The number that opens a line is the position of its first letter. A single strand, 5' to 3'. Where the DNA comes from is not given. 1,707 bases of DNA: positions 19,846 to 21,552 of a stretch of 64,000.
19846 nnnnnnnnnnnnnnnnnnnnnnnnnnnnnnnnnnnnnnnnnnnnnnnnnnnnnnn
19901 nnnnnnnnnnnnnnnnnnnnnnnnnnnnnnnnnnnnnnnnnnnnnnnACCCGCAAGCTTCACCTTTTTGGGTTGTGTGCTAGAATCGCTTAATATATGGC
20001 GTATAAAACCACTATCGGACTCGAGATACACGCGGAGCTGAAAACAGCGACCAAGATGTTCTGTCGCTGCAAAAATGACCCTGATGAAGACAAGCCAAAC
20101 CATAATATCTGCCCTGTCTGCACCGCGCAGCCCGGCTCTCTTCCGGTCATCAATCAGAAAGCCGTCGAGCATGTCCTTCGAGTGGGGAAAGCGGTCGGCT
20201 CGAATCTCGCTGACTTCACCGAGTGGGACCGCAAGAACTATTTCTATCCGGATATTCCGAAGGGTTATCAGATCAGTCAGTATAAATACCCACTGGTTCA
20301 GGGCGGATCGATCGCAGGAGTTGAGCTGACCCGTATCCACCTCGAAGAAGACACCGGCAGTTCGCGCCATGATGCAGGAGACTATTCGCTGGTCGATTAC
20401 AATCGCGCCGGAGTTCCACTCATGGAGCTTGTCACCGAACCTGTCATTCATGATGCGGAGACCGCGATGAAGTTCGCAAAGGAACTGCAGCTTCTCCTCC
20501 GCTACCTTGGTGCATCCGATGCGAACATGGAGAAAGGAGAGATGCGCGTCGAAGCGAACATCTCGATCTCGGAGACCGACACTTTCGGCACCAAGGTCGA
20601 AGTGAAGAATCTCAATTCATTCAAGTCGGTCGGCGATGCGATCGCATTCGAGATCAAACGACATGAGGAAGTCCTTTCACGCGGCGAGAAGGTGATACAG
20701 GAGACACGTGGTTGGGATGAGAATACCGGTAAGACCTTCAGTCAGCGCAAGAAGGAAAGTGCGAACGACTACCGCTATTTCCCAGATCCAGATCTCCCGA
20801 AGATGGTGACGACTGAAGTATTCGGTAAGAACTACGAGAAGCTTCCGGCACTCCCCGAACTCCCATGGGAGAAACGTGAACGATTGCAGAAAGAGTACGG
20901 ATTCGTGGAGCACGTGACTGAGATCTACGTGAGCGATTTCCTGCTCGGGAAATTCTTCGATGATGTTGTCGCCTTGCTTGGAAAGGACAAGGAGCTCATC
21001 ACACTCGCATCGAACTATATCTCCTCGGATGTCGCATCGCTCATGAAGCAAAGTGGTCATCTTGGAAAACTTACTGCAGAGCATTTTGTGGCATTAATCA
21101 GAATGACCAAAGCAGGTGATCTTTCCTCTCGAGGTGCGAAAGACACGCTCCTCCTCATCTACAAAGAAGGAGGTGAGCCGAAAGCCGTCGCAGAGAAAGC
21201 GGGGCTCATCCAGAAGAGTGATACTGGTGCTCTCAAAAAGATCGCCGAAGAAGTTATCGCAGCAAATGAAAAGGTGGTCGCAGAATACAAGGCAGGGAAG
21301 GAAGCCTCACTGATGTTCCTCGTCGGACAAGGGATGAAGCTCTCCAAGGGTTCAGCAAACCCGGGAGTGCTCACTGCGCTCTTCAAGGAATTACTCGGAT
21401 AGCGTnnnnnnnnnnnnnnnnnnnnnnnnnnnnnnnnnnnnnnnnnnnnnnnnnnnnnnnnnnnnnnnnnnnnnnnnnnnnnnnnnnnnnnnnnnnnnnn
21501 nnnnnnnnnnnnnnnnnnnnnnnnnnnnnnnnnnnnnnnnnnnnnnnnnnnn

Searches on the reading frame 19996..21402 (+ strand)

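Call 61: search_protein_families(library=pfam, proteins=[window:19996-21402:+], max_evalue=0.00001)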
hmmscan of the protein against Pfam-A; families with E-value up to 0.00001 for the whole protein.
window:19996-21402:+ (468 aa): 2 families
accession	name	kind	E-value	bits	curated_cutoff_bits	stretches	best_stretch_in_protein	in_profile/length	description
PF02934.20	GatB_N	-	1.3e-105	353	23.4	1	6-274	2-273/277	GatB/GatE catalytic domain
PF02637.23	GatB_Yqey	-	2e-31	109.3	27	1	321-467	3-148/148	GatB domain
